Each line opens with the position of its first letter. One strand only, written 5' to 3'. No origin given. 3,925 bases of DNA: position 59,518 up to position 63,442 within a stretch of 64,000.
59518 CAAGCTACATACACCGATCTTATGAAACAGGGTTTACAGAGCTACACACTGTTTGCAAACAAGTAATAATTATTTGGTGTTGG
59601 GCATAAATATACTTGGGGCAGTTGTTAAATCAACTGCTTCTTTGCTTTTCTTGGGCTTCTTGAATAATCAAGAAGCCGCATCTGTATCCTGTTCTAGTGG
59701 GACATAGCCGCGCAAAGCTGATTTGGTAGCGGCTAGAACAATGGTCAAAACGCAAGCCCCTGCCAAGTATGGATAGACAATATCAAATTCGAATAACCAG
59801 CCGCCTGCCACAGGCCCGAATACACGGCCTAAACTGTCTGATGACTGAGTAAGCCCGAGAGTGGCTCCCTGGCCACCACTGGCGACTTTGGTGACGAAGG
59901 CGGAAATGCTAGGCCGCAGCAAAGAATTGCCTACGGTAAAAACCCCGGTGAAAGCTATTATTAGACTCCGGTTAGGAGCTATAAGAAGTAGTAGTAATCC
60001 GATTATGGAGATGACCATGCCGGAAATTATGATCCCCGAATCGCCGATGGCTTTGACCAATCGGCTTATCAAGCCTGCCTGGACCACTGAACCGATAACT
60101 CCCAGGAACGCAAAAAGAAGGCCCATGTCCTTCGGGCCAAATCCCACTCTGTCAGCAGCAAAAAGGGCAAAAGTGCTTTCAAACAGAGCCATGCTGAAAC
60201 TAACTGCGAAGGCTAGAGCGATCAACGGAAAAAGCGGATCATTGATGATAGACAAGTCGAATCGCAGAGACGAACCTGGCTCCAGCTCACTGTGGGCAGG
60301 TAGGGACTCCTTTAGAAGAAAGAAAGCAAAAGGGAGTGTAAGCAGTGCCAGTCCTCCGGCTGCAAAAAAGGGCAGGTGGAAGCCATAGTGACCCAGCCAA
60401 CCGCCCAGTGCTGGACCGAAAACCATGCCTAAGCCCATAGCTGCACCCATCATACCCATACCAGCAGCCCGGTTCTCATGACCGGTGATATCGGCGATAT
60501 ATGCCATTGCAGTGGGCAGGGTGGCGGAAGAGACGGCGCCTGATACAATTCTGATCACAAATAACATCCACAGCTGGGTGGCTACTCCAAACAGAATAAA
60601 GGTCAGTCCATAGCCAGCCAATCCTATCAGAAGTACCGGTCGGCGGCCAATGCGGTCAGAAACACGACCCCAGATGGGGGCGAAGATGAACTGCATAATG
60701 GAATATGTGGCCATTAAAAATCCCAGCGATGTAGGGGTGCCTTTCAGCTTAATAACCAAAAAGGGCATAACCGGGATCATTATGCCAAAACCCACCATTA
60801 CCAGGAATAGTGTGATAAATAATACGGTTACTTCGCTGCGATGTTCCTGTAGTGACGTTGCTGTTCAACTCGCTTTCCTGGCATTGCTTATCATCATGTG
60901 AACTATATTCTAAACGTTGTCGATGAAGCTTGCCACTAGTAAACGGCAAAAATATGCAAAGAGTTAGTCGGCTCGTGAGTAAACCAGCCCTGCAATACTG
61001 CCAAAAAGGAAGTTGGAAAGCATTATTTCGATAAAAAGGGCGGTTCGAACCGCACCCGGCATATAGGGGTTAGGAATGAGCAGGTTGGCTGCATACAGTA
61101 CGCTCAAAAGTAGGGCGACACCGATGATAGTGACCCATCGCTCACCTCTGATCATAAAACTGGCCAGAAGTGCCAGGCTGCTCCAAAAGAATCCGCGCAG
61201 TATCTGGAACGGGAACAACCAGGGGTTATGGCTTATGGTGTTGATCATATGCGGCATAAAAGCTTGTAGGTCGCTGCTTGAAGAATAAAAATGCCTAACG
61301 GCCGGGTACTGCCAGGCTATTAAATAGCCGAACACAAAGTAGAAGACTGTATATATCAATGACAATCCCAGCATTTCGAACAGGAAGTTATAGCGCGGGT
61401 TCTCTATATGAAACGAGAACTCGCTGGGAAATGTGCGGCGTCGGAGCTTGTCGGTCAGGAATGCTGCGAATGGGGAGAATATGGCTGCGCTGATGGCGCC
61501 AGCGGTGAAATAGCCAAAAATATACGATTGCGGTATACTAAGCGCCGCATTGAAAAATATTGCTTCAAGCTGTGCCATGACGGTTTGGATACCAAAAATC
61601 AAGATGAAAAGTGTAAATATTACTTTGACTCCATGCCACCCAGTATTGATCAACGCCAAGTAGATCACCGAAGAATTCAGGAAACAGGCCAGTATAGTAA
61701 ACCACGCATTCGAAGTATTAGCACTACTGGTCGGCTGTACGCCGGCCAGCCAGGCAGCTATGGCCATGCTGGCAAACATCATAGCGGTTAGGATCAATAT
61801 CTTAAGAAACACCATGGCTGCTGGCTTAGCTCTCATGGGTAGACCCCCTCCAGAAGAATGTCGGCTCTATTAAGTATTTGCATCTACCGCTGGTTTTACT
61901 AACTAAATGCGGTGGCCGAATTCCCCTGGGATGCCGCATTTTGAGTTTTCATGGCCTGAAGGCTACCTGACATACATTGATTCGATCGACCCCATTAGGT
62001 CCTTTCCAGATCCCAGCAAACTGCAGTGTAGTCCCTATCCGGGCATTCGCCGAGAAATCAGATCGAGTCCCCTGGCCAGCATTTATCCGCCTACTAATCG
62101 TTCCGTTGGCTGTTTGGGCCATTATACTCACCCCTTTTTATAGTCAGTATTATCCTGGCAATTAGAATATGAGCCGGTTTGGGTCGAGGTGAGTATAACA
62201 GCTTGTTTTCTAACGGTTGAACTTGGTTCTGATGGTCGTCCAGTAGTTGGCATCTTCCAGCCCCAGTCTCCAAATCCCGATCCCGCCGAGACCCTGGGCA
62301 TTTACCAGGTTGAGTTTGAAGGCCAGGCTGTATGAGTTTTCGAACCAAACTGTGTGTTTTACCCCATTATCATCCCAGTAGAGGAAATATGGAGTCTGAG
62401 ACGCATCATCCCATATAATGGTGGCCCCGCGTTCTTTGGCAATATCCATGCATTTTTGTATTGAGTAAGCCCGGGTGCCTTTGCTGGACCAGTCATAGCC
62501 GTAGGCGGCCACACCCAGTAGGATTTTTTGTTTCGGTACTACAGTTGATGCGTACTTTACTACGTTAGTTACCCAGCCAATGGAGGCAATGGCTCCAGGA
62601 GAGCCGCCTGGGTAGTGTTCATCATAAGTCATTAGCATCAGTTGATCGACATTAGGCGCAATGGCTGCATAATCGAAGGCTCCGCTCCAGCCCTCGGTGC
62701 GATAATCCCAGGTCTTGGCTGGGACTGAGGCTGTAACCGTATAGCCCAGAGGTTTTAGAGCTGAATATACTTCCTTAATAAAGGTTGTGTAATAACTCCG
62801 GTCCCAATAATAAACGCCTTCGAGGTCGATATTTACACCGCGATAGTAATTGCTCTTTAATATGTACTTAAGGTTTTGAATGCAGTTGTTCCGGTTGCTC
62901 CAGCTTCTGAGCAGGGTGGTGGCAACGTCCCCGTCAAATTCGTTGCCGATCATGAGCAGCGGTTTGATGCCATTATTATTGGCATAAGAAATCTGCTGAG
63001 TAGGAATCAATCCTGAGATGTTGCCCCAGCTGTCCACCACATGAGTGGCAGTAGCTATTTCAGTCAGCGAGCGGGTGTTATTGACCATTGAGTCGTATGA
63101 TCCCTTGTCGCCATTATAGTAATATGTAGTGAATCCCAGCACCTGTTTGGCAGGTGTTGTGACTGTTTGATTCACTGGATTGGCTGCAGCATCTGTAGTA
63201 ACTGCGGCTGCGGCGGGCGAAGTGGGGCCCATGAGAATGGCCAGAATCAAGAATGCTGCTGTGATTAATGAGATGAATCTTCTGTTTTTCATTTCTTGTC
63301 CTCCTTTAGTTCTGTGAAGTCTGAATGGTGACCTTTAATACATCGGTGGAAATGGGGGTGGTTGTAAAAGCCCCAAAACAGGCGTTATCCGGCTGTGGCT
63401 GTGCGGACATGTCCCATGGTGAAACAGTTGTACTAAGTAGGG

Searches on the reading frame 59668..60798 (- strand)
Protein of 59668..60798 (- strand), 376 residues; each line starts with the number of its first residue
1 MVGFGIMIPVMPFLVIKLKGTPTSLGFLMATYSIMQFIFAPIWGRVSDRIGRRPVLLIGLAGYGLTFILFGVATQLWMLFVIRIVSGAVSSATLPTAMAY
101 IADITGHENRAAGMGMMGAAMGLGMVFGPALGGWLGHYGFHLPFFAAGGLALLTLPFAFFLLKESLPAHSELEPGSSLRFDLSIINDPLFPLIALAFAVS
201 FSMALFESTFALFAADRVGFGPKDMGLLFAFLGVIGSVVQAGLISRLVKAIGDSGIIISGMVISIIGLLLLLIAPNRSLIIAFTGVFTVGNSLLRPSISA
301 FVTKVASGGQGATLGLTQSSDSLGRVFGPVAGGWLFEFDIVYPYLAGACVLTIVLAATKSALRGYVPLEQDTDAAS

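Call 43: search_protein_families(library=pfam, proteins=[window:59668-60798:-], max_evalue=0.0001)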
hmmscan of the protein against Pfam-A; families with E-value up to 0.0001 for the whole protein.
window:59668-60798:- (376 aa): 4 families
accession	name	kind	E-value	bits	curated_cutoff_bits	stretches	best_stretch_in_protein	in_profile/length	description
PF07690.21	MFS_1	-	1.9e-53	182.1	33.4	2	2-248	10-262/347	Major Facilitator Superfamily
PF12832.13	MFS_1_like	-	6.5e-11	42.3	25.2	1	49-135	273-361/373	MFS_1 like family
PF13347.12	MFS_2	-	1.1e-10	41.1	27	1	144-291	175-326/427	MFS/sugar transport protein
PF00083.30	Sugar_tr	-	8.1e-07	28.7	22.3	1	24-161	47-191/452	Sugar (and other) transporter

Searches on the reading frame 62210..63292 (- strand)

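Call 43: search_protein_families(library=pfam, proteins=[window:62210-63292:-], max_evalue=0.0001)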
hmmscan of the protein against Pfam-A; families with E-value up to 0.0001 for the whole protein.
window:62210-63292:- (360 aa): 1 family
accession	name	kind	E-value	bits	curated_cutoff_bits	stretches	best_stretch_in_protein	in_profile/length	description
PF00704.34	Glyco_hydro_18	-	2e-32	113.5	29.6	1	87-344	44-315/317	Glycosyl hydrolases family 18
